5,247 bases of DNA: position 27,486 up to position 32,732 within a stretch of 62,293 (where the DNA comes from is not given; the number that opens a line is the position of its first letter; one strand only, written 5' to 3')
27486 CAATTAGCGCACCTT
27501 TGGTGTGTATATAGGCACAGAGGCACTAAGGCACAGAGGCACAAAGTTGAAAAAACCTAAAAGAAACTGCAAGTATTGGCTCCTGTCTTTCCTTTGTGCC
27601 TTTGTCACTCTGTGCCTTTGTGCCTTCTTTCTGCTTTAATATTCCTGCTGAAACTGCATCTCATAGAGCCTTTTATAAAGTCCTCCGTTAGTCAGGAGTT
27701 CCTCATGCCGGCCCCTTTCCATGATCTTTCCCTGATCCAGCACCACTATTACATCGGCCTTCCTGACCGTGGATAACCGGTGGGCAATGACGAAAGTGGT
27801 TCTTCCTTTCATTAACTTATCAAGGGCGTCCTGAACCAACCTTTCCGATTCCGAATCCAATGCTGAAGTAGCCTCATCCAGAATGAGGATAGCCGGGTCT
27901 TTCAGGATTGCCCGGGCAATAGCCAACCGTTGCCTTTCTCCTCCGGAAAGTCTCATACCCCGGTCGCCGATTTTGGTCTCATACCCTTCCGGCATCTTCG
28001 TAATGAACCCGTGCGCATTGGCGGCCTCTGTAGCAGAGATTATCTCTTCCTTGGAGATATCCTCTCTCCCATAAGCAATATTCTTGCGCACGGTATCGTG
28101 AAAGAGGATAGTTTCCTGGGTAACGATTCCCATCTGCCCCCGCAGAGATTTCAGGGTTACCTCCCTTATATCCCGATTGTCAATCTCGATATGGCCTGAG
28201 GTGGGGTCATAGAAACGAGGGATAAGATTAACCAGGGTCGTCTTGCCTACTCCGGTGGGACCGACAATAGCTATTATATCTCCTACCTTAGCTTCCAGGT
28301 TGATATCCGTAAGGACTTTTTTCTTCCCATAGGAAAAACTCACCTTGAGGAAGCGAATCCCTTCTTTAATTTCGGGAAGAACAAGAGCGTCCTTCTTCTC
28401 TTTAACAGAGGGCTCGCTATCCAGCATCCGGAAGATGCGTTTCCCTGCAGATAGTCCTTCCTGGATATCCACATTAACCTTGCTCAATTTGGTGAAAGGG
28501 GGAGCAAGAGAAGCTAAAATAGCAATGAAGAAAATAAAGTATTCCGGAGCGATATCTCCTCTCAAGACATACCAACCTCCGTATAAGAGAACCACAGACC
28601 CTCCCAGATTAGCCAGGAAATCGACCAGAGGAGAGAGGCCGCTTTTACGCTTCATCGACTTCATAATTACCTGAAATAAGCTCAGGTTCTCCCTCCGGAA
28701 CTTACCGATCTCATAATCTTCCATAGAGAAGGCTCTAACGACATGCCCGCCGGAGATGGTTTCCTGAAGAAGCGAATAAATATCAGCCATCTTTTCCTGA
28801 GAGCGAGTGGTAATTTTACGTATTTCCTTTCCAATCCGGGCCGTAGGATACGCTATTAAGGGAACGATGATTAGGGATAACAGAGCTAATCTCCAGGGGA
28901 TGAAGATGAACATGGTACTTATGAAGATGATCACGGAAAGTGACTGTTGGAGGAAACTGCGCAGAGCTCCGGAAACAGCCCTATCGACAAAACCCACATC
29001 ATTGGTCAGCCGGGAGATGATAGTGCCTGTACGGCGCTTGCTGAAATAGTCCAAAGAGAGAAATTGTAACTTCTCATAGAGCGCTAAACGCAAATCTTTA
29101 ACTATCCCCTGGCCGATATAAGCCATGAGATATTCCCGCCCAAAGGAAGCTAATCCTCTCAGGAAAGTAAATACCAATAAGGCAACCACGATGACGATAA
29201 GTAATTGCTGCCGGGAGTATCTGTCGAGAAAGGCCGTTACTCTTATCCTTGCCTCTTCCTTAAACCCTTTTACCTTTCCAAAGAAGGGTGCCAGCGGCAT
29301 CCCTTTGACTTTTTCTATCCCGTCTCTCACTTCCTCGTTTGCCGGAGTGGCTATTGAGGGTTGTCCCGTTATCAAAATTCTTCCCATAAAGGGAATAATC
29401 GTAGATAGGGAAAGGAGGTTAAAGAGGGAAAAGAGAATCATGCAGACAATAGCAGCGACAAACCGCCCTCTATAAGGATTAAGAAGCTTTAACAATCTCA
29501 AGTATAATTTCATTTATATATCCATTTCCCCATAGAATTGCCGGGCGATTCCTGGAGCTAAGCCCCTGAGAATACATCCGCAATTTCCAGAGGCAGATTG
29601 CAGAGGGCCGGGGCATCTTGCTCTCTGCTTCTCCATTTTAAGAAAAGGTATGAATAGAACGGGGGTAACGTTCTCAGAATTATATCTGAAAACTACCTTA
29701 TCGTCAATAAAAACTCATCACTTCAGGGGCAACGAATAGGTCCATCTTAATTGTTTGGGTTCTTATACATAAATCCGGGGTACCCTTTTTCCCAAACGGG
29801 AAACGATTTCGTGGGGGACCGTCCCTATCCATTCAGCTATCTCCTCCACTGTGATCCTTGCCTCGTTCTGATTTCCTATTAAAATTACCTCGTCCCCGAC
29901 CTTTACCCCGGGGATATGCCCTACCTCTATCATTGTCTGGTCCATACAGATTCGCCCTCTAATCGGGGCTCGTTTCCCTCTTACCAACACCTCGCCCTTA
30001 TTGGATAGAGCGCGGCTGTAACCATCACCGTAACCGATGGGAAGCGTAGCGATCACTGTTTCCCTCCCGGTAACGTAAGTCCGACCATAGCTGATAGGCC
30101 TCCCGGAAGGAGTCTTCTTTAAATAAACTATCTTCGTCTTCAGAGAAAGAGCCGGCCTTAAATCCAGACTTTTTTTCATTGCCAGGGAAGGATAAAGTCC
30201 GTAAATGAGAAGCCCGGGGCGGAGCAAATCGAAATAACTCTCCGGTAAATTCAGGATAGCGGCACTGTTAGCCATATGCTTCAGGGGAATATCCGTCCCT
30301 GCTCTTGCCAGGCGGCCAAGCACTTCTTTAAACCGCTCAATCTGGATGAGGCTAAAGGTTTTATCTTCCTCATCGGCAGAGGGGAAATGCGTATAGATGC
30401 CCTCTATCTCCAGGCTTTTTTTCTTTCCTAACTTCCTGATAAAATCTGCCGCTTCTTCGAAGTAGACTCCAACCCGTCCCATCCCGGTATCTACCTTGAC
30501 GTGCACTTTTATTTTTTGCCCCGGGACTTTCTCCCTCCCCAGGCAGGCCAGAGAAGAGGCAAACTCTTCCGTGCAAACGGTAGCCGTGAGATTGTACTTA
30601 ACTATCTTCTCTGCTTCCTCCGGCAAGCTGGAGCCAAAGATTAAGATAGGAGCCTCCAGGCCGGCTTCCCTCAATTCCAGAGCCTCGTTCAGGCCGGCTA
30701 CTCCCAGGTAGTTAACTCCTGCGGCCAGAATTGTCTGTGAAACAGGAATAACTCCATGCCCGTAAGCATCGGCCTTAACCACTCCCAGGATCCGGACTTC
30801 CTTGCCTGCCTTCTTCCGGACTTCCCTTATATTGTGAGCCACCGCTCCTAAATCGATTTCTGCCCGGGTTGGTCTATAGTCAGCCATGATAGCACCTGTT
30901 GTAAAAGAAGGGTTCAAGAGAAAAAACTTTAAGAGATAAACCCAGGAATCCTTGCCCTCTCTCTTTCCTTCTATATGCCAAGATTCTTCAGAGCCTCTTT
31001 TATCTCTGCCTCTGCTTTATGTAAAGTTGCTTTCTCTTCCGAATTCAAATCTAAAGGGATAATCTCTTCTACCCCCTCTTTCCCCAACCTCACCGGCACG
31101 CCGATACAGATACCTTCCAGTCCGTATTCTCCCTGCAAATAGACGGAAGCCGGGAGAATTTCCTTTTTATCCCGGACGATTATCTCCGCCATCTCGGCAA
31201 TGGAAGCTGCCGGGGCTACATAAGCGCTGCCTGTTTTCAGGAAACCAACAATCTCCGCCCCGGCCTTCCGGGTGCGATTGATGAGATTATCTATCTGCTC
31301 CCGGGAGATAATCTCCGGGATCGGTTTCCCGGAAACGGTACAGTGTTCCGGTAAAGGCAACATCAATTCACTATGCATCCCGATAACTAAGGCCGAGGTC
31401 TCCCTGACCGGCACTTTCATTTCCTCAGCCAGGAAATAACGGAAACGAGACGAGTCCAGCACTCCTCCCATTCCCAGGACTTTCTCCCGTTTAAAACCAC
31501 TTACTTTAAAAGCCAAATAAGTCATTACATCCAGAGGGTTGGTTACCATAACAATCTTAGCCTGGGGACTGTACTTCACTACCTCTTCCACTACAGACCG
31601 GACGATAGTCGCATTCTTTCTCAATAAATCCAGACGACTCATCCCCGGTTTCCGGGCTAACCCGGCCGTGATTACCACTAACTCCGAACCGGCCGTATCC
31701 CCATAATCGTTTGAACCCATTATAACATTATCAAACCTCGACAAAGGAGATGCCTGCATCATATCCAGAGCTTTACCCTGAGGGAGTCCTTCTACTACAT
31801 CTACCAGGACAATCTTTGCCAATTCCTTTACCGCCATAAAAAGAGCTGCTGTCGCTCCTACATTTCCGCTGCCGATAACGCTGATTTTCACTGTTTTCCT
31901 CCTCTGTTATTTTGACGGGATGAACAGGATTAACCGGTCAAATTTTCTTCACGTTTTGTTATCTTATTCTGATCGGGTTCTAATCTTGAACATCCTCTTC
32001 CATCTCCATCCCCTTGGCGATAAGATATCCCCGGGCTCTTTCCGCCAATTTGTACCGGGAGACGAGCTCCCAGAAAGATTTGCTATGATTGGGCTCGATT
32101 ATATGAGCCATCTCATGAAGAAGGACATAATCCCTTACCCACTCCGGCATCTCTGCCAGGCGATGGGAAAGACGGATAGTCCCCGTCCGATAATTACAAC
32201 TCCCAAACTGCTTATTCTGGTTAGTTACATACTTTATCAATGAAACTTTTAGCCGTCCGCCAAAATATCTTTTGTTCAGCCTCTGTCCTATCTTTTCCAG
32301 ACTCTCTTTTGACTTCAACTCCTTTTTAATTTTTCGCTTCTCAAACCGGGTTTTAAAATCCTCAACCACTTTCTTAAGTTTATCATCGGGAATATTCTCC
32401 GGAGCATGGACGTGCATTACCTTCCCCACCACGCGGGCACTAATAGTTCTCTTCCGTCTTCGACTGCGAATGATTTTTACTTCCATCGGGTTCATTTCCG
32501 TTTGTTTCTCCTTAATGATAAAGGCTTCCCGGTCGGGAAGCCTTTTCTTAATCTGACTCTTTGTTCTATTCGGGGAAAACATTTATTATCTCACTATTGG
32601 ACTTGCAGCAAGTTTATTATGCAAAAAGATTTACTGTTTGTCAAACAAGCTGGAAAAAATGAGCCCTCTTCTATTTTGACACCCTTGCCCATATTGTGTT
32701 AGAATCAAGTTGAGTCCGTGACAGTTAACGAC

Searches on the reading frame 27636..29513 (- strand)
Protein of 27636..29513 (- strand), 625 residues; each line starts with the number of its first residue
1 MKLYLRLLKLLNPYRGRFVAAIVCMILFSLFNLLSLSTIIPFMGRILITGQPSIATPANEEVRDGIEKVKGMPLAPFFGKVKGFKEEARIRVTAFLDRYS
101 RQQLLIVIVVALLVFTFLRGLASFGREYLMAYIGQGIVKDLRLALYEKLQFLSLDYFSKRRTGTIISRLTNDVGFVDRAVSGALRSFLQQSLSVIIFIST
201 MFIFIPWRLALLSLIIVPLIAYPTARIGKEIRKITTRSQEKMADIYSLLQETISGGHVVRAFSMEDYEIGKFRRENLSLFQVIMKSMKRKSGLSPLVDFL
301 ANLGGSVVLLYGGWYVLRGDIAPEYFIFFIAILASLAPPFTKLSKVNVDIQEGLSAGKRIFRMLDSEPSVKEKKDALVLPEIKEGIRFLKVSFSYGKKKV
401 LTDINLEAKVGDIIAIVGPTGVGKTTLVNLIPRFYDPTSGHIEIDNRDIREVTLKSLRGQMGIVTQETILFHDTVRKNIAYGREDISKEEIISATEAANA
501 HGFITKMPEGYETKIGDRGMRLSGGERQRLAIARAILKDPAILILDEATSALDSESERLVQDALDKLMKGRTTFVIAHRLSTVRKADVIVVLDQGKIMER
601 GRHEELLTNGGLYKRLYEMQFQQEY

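Call 65: search_protein_families(library=pfam, proteins=[window:27636-29513:-], max_evalue=0.000001)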
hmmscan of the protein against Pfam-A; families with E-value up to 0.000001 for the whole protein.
window:27636-29513:- (625 aa): 3 families
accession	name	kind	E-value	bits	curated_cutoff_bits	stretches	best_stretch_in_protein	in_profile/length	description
PF00664.28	ABC_membrane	-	1.3e-45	156.6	28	1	95-335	28-269/274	ABC transporter transmembrane region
PF00005.33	ABC_tran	-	7e-33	114.6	25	1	401-550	1-137/137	ABC transporter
PF02463.25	SMC_N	-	1.2e-07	31.9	40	0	441-592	110-211/220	RecF/RecN/SMC N terminal domain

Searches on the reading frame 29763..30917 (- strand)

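Call 65: search_protein_families(library=pfam, proteins=[window:29763-30917:-], max_evalue=0.000001)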
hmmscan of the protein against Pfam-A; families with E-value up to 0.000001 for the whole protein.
window:29763-30917:- (384 aa): 2 families
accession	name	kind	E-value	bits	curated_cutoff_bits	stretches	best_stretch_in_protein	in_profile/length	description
PF01168.26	Ala_racemase_N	-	7.9e-71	238.7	24.1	1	21-243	1-220/220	Alanine racemase, N-terminal domain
PF00842.27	Ala_racemase_C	-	8e-50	168.1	25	1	256-383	1-127/127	Alanine racemase, C-terminal domain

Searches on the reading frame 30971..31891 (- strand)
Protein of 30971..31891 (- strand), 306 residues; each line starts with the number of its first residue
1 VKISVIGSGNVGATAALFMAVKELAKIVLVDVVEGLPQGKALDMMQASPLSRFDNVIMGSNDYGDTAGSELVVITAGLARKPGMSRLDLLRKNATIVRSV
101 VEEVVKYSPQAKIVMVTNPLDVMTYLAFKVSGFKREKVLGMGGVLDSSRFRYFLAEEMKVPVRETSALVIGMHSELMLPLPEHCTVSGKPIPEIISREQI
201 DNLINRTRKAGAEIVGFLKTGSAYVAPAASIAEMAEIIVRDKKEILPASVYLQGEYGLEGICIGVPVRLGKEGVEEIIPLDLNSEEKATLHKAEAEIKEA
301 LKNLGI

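Call 65: search_protein_families(library=pfam, proteins=[window:30971-31891:-], max_evalue=0.000001)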
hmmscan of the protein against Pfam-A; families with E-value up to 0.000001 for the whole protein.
window:30971-31891:- (306 aa): 2 families
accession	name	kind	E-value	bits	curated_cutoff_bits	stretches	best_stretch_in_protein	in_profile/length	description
PF00056.29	Ldh_1_N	-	1.9e-40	138.6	27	1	1-140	1-141/141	lactate/malate dehydrogenase, NAD binding domain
PF02866.23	Ldh_1_C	-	2.1e-32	112.9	22.6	1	145-302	3-168/174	lactate/malate dehydrogenase, alpha/beta C-terminal domain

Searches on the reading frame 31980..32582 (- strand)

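Call 65: search_protein_families(library=pfam, proteins=[window:31980-32582:-], max_evalue=0.000001)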
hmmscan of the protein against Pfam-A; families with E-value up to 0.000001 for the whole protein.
window:31980-32582:- (200 aa): 2 families
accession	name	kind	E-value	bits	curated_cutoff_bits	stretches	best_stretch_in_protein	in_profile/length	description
PF01863.23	YgjP-like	-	1.1e-22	81.5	26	1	8-177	23-193/207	YgjP-like, metallopeptidase domain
PF10263.15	SprT-like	-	7.6e-08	32.6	25.6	1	96-162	2-73/108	SprT-like family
